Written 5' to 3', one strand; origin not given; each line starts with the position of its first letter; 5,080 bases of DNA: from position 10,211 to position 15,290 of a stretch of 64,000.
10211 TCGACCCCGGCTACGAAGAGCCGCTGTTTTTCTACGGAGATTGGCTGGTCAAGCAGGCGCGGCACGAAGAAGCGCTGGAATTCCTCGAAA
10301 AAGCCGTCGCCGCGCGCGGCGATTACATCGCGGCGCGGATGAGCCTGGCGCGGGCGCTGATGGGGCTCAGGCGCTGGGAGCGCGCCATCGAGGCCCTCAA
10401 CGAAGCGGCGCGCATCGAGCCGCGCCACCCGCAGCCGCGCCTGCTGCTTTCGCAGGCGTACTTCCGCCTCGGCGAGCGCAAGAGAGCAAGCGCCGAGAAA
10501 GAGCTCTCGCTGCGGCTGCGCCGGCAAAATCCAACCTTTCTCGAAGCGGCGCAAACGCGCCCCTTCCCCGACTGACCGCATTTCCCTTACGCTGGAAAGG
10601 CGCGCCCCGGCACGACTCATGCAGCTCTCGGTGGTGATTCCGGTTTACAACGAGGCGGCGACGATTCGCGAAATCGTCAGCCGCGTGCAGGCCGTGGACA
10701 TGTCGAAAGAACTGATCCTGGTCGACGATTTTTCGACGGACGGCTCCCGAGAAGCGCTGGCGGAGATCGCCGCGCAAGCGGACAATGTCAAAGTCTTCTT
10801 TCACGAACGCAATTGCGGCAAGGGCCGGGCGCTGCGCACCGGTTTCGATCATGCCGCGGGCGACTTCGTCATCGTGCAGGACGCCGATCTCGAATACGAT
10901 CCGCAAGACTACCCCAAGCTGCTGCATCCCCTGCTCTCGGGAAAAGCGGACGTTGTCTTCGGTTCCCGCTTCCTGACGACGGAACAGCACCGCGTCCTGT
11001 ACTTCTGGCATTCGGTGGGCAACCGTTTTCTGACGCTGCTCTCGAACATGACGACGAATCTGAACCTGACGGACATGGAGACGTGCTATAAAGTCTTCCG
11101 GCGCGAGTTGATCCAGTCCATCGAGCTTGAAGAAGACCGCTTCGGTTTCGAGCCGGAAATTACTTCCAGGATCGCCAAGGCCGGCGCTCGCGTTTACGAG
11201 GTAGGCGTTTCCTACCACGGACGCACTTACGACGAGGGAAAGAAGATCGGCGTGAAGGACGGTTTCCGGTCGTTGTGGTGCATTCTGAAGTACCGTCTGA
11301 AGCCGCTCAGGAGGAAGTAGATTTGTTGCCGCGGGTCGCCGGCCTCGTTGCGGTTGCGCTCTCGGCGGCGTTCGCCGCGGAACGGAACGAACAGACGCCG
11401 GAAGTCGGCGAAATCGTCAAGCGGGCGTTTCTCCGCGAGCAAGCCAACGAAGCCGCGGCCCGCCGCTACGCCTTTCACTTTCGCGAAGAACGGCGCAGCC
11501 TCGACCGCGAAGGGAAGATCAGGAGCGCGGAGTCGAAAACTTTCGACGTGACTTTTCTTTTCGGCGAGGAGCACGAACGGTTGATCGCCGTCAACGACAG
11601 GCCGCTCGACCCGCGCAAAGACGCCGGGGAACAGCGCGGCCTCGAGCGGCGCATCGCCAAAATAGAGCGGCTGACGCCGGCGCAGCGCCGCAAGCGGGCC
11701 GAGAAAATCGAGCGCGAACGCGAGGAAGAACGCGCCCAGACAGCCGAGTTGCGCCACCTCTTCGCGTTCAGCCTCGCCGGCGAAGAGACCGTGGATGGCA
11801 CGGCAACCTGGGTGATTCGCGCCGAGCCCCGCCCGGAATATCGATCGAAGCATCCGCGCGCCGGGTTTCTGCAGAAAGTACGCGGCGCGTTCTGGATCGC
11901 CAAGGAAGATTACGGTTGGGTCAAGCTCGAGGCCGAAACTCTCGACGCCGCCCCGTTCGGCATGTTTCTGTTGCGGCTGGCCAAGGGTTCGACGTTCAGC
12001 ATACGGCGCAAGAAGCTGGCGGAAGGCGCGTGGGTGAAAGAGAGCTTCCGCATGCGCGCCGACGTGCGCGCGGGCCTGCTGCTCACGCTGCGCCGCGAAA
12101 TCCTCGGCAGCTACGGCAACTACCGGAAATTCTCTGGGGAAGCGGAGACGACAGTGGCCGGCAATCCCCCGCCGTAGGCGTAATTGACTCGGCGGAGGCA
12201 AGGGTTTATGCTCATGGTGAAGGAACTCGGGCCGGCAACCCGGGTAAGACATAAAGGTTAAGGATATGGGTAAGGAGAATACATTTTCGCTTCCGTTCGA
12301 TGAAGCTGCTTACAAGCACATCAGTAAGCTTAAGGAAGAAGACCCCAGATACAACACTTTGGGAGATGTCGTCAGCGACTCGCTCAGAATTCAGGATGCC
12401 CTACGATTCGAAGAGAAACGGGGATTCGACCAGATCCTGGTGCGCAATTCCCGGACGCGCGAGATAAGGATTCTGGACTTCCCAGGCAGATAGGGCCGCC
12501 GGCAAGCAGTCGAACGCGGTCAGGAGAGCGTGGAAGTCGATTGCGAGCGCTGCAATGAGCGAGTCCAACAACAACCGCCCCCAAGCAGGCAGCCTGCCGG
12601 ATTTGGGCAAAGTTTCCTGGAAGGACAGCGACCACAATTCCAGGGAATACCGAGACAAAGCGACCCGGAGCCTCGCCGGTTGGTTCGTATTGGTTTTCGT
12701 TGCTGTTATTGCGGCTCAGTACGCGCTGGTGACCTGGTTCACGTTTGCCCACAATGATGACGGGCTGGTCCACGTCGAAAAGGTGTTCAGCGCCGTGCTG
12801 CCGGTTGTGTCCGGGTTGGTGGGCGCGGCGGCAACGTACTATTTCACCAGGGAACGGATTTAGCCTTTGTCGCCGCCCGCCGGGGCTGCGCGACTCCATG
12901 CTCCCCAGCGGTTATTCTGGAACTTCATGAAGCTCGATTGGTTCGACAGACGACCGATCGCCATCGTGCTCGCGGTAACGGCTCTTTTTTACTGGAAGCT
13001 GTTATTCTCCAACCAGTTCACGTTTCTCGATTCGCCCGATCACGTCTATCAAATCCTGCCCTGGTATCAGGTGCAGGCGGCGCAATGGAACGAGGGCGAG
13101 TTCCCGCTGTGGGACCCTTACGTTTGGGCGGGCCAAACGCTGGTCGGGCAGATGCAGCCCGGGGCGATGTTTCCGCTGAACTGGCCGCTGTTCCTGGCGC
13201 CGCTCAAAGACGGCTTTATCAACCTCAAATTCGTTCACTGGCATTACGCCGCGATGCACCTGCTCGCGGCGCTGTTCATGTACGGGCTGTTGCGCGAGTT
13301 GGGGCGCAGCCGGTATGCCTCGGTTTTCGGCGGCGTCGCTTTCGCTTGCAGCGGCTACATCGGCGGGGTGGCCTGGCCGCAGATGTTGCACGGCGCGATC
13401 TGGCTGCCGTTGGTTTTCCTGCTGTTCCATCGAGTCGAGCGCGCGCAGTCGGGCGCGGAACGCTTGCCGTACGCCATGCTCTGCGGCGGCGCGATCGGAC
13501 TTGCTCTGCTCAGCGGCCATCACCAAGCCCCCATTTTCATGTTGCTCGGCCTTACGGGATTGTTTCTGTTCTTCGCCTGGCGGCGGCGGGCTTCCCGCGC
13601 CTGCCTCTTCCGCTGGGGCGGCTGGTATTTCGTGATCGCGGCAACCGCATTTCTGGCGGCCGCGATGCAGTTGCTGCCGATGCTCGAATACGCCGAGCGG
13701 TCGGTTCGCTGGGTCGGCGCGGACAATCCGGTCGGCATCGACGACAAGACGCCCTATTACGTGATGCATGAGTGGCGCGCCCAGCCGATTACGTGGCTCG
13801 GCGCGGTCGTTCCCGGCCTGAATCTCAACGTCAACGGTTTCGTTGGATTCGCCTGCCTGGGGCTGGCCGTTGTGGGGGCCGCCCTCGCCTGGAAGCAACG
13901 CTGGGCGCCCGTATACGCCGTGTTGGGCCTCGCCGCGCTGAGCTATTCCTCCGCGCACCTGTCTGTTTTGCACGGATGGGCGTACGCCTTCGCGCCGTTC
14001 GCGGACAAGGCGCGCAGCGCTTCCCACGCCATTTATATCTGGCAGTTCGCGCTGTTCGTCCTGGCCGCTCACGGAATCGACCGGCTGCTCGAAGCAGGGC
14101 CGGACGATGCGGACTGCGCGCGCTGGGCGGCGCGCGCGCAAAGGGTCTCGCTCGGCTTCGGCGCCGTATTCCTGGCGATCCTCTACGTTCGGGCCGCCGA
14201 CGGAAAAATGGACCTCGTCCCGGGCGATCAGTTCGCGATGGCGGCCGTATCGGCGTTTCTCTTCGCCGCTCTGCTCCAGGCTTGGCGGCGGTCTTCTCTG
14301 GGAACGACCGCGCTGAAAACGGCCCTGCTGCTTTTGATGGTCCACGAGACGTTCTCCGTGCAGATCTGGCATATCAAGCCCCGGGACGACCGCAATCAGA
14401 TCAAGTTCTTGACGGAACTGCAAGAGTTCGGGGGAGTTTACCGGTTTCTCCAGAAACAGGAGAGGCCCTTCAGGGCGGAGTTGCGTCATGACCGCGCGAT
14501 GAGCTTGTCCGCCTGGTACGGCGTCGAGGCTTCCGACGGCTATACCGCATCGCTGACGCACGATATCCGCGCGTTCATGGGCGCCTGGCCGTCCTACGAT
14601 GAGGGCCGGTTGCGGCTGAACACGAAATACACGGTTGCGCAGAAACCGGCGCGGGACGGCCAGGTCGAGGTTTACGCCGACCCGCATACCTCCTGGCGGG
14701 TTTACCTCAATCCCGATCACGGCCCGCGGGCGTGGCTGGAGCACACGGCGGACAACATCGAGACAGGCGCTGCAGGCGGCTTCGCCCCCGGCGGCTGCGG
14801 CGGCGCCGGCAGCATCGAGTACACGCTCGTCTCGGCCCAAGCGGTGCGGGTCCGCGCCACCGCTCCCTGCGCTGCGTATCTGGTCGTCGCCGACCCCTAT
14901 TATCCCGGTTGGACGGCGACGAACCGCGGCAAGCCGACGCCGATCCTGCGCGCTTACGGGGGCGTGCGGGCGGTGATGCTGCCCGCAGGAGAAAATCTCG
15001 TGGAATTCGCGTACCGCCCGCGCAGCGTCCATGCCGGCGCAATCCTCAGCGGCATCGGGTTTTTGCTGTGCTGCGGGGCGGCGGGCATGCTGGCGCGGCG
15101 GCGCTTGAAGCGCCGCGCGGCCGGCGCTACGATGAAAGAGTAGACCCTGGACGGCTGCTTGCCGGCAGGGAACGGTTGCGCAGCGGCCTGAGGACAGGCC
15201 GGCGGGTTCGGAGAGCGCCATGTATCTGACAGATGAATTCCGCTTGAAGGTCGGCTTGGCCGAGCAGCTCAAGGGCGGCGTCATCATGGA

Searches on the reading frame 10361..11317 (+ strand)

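Call 27: search_protein_families(library=pfam, proteins=[window:10361-11317:+], max_evalue=0.00001)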
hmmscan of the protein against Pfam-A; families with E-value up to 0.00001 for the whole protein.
window:10361-11317:+ (319 aa): 3 families
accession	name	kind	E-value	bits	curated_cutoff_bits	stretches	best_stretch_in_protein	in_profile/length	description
PF00535.33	Glycos_transf_2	-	1.1e-35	123.4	23.3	1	90-252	1-165/168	Glycosyl transferase family 2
PF13641.12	Glyco_tranf_2_3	-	1.2e-10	42.2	27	1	89-278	3-201/230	Glycosyltransferase like family 2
PF10111.15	Glyco_tranf_2_2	-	7.5e-08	32.6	27.3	1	90-185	1-100/276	Glycosyltransferase like family 2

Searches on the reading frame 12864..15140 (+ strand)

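Call 27: search_protein_families(library=pfam, proteins=[window:12864-15140:+], max_evalue=0.00001)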
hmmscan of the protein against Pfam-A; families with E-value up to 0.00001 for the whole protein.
window:12864-15140:+ (759 aa): 1 family
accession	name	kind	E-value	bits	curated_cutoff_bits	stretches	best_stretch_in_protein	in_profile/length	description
PF09586.16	YfhO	-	2.7e-09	36.4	28.5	1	669-729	775-835/835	Bacterial membrane protein YfhO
